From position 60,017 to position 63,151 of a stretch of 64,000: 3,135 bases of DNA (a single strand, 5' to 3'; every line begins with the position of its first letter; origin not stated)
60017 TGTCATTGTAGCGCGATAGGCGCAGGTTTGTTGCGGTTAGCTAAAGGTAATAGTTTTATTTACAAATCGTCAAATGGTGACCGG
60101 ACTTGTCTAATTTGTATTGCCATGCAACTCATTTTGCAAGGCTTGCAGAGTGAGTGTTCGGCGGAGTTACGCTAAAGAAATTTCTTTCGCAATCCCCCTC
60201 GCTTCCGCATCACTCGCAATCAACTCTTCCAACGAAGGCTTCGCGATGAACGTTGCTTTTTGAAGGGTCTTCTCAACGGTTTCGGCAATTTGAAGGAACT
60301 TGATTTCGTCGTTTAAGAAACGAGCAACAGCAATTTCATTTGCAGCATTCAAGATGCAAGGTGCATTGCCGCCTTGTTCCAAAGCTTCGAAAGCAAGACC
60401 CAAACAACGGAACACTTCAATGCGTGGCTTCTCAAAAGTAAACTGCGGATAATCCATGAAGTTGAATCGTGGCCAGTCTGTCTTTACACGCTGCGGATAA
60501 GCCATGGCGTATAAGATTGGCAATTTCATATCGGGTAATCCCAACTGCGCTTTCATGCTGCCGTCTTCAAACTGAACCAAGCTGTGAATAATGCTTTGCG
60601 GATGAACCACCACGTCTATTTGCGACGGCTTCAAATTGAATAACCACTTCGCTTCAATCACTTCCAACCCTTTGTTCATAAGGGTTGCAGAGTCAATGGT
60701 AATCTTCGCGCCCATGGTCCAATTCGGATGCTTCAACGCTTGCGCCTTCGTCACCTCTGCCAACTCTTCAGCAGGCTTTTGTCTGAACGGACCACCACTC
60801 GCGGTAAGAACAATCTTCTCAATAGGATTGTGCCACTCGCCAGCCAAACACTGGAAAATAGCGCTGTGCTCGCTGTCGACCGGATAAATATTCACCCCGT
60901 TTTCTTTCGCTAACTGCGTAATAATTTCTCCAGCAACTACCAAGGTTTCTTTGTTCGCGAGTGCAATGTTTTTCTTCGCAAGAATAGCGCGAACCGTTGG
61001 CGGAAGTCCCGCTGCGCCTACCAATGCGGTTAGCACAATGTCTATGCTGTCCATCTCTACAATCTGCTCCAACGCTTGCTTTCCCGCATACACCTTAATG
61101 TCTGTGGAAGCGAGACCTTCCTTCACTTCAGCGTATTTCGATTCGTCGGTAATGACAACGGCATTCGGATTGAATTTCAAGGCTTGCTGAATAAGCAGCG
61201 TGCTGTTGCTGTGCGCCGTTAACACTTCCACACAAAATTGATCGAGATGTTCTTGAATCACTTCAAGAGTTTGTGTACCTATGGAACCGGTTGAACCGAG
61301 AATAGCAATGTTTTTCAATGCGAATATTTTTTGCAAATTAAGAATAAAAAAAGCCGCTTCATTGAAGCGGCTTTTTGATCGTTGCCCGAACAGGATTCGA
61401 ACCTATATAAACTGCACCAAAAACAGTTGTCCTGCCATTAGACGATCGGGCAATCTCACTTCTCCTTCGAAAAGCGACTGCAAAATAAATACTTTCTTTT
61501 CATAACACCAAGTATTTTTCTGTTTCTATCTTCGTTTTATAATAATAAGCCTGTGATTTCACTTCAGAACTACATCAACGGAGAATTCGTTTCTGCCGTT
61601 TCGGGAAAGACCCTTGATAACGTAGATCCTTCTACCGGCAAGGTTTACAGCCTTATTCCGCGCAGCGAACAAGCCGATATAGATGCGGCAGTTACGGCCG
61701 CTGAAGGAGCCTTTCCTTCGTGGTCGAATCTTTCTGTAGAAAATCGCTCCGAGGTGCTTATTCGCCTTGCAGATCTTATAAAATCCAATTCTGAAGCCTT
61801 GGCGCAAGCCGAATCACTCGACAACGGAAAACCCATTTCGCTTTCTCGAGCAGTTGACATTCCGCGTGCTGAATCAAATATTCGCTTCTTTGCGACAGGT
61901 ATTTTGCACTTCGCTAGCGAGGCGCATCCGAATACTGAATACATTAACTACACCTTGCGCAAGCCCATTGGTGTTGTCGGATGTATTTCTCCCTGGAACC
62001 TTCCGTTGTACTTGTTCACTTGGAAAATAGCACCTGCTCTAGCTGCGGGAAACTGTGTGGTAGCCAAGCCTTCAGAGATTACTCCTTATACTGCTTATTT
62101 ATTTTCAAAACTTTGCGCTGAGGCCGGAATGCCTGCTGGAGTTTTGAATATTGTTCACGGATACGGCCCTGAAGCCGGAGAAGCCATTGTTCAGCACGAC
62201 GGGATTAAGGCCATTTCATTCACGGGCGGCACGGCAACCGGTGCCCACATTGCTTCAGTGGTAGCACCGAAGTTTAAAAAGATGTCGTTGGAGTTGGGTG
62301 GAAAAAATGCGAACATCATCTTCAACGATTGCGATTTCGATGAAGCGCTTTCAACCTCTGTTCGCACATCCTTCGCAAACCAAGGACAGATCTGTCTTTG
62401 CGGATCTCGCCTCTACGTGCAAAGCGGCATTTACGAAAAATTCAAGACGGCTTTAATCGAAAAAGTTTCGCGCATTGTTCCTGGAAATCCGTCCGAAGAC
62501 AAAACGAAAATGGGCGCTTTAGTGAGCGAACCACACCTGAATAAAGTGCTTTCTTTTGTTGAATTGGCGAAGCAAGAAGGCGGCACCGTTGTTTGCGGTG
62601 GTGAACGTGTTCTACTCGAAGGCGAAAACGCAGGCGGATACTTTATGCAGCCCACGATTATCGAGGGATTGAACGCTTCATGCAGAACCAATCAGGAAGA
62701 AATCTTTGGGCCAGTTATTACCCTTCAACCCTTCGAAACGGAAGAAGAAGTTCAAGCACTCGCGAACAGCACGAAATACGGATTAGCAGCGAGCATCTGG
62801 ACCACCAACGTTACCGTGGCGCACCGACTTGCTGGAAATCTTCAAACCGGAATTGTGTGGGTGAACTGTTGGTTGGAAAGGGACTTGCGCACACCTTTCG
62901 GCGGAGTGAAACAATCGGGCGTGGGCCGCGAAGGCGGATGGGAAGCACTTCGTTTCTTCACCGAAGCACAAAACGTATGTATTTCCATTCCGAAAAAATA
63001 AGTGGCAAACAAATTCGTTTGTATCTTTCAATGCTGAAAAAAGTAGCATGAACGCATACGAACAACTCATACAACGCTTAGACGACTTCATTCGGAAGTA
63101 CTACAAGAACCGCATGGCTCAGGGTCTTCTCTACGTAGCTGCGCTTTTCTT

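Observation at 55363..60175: About 4.7-kb segment inserted into the pheT 3' end: two diverged in-frame copies of the last 18 codons bracket it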

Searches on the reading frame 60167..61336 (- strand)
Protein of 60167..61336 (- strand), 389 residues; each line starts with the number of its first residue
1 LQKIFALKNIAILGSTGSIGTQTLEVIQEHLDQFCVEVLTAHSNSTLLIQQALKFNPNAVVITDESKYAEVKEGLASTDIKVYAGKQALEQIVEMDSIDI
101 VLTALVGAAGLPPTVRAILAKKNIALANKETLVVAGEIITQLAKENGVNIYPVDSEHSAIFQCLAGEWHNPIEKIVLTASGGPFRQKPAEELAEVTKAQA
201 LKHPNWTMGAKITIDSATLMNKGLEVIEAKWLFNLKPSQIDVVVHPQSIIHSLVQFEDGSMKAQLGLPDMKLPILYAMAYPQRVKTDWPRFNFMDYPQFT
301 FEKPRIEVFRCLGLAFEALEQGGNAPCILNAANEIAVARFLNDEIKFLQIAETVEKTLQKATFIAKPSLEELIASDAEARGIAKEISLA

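Call 6: search_protein_families(library=pfam, proteins=[window:60167-61336:-], max_evalue=0.01)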
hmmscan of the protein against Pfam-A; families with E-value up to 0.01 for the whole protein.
window:60167-61336:- (389 aa): 4 families
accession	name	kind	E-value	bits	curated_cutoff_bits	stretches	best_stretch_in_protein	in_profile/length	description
PF02670.22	DXP_reductoisom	-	1.7e-44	152.1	21.7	1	10-136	1-129/129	1-deoxy-D-xylulose 5-phosphate reductoisomerase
PF08436.17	DXP_redisom_C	-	1.6e-42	143.9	26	1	150-233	1-84/84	1-deoxy-D-xylulose 5-phosphate reductoisomerase C-terminal domain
PF13288.12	DXPR_C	-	1.5e-40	138.4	27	1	265-380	1-113/115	DXP reductoisomerase C-terminal domain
PF01118.30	Semialdhyde_dh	-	0.0008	20.2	26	1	9-52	1-44/121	Semialdehyde dehydrogenase, NAD binding domain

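Call 76: find_homologous_proteins(query=window:60170-61336:-, max_evalue=1e-150)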
Query window:60170-61336:- (389 aa): 7875 proteins with E <= 1e-150 among 8000 candidates; the best 120 are listed.
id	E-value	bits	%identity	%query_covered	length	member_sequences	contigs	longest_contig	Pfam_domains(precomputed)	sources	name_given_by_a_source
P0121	4.9e-246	833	98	100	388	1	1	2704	PF08436.18,PF02670.23,PF13288.13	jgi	jgi:1-deoxy-D-xylulose-5-phosphate reductoisomerase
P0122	1.6e-245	832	98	100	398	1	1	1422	PF08436.18,PF02670.23,PF13288.13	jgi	-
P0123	2.5e-245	831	97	100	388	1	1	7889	PF08436.18,PF02670.23,PF13288.13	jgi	jgi:1-deoxy-D-xylulose-5-phosphate reductoisomerase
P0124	1.6e-244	828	97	100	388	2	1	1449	PF08436.18,PF02670.23,PF13288.13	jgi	jgi:1-deoxy-D-xylulose-5-phosphate reductoisomerase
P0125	2.5e-244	828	97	100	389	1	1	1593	PF08436.18,PF02670.23,PF13288.13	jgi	jgi:1-deoxy-D-xylulose-5-phosphate reductoisomerase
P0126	4.5e-244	827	97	100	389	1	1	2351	PF08436.18,PF02670.23,PF13288.13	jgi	jgi:1-deoxy-D-xylulose-5-phosphate reductoisomerase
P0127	7.1e-244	826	97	100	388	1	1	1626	PF08436.18,PF02670.23,PF13288.13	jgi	jgi:1-deoxy-D-xylulose-5-phosphate reductoisomerase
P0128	8.7e-244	826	98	99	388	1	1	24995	PF08436.18,PF02670.23,PF13288.13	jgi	jgi:1-deoxy-D-xylulose-5-phosphate reductoisomerase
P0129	1.1e-243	826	97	100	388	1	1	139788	PF08436.18,PF02670.23,PF13288.13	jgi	jgi:1-deoxy-D-xylulose-5-phosphate reductoisomerase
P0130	3.5e-243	824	97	100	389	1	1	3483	PF08436.18,PF02670.23,PF13288.13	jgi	jgi:1-deoxy-D-xylulose-5-phosphate reductoisomerase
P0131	3.8e-243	824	97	100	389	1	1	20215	PF08436.18,PF02670.23,PF13288.13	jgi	jgi:1-deoxy-D-xylulose-5-phosphate reductoisomerase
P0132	4.4e-243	824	97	100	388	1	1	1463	PF08436.18,PF02670.23,PF13288.13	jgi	jgi:1-deoxy-D-xylulose-5-phosphate reductoisomerase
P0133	1.9e-242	822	96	100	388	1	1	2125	PF08436.18,PF02670.23,PF13288.13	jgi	jgi:1-deoxy-D-xylulose-5-phosphate reductoisomerase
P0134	3.3e-242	821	96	100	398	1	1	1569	PF08436.18,PF02670.23,PF13288.13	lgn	-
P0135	1.1e-241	819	96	100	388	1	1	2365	PF08436.18,PF02670.23,PF13288.13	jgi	jgi:1-deoxy-D-xylulose-5-phosphate reductoisomerase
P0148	6.5e-238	807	96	98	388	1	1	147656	PF08436.18,PF02670.23,PF13288.13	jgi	jgi:1-deoxy-D-xylulose-5-phosphate reductoisomerase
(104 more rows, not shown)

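Call 77: find_encoding_contigs(protein=P0129, flank=10000, max_places=1)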
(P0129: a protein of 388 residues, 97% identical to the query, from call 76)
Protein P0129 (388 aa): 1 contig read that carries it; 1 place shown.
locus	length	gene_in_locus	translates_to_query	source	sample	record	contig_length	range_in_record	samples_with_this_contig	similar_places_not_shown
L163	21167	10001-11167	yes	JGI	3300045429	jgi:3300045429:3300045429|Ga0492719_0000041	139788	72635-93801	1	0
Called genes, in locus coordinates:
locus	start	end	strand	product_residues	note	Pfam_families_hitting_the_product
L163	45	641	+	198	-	PF04367:DUF502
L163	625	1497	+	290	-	PF00892:EamA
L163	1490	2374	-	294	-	PF00722:Glyco_hydro_16, PF26113:GH16_XgeA (weak)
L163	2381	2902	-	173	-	PF25087:GMPPB_C (faint), PF14602:Hexapep_2 (faint), PF21711:DCTN5 (weak), PF25084:LbH_EIF2B, PF00132:Hexapep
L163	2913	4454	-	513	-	PF01039:Carboxyl_trans, PF03255:ACCA (weak)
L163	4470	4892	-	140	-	PF13581:HATPase_c_2, PF02518:HATPase_c (weak)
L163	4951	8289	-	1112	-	PF13779:DUF4175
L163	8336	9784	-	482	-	PF00171:Aldedh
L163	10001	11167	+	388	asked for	PF02670:DXP_reductoisom, PF08436:DXP_redisom_C, PF13288:DXPR_C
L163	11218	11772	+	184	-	-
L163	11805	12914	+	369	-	PF13776:DUF4172, PF02661:Fic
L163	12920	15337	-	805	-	PF01588:tRNA_bind, PF03483:B3_4, PF03484:B5, PF17759:tRNA_synthFbeta, PF03147:FDX-ACB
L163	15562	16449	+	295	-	PF05971:Methyltransf_10, PF05175:MTS (weak)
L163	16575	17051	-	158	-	PF07308:DUF1456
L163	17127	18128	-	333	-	PF12697:Abhydrolase_6 (weak), PF12146:Hydrolase_4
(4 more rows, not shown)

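Call 78: find_encoding_contigs(protein=P0148, flank=10000, max_places=1)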
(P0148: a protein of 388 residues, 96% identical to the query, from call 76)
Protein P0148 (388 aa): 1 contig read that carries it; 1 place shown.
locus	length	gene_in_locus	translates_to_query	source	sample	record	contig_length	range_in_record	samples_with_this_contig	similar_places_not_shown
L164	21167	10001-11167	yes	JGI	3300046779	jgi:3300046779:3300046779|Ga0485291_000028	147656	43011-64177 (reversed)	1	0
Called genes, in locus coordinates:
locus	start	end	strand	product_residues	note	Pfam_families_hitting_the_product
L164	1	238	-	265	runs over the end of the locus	PF01435:Peptidase_M48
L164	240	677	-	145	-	PF09685:MamF_MmsF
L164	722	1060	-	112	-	PF05154:TM2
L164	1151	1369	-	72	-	PF05154:TM2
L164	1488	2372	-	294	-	PF00722:Glyco_hydro_16, PF26113:GH16_XgeA (weak)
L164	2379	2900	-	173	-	PF25087:GMPPB_C (faint), PF14602:Hexapep_2 (faint), PF21711:DCTN5 (weak), PF25084:LbH_EIF2B, PF00132:Hexapep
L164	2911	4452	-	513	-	PF01039:Carboxyl_trans, PF03255:ACCA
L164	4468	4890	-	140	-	PF13581:HATPase_c_2, PF02518:HATPase_c (faint)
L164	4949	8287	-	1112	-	PF13779:DUF4175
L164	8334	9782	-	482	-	PF00171:Aldedh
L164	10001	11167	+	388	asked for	PF02670:DXP_reductoisom, PF08436:DXP_redisom_C, PF13288:DXPR_C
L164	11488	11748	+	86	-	PF10387:DUF2442 (weak)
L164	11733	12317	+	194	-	-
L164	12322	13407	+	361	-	PF13784:Fic_N, PF02661:Fic, PF21248:SoFic-like_C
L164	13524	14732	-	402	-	PF13568:OMP_b-brl_2 (weak)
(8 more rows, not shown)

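Call 79: find_encoding_contigs(protein=P0128, flank=10000, max_places=1)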
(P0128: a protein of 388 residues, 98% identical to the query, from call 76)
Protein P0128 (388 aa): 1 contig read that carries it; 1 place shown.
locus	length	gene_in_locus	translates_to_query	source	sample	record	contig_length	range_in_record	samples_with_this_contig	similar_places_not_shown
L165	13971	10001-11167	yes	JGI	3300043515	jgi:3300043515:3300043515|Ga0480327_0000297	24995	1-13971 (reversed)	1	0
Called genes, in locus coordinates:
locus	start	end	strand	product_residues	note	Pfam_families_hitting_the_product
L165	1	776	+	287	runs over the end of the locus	PF00892:EamA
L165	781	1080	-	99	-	PF10825:DUF2752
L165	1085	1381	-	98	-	PF13828:DUF4190 (weak), PF07666:MpPF26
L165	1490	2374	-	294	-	PF00722:Glyco_hydro_16, PF26113:GH16_XgeA (weak)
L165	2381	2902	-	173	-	PF25087:GMPPB_C (faint), PF14602:Hexapep_2 (faint), PF21711:DCTN5 (weak), PF25084:LbH_EIF2B, PF00132:Hexapep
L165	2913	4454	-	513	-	PF01039:Carboxyl_trans, PF03255:ACCA (weak)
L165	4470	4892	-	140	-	PF13581:HATPase_c_2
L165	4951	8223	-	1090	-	PF13779:DUF4175 (weak)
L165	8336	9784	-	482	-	PF00171:Aldedh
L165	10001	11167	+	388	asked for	PF02670:DXP_reductoisom, PF08436:DXP_redisom_C, PF13288:DXPR_C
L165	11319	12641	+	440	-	PF04326:SLFN_AlbA_2, PF13749:HATPase_c_4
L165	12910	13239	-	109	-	-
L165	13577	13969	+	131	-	?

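Call 80: find_encoding_contigs(protein=P0131, flank=10000, max_places=1)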
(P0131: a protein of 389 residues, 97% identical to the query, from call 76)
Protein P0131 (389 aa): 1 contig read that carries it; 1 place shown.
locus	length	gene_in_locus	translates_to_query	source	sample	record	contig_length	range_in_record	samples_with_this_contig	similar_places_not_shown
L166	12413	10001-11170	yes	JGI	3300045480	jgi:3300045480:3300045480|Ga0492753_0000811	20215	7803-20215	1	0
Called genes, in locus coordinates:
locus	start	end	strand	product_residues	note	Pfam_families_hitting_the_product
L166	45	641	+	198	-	PF04367:DUF502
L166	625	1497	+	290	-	PF00892:EamA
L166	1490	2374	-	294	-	PF00722:Glyco_hydro_16, PF26113:GH16_XgeA (weak)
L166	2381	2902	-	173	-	PF14602:Hexapep_2 (faint), PF21711:DCTN5 (weak), PF25084:LbH_EIF2B, PF25087:GMPPB_C (weak), PF00132:Hexapep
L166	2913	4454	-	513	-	PF01039:Carboxyl_trans, PF03255:ACCA (weak)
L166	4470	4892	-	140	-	PF13581:HATPase_c_2, PF02518:HATPase_c (weak)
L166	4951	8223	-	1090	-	PF13779:DUF4175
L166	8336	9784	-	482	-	PF00171:Aldedh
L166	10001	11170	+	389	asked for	PF02670:DXP_reductoisom, PF08436:DXP_redisom_C, PF13288:DXPR_C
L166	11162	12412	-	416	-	?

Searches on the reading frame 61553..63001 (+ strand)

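Call 6: search_protein_families(library=pfam, proteins=[window:61553-63001:+], max_evalue=0.01)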
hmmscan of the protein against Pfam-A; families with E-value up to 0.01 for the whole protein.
window:61553-63001:+ (482 aa): 3 families
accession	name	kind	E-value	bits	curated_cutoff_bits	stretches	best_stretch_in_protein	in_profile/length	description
PF00171.27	Aldedh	-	8.7e-166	552.5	23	1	14-475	3-461/461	Aldehyde dehydrogenase family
PF05893.19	LuxC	-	0.0016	17.8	21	1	123-315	75-269/401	Acyl-CoA reductase (LuxC)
PF07368.16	DUF1487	-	0.0026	17.7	23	1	388-440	116-169/215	Protein of unknown function (DUF1487)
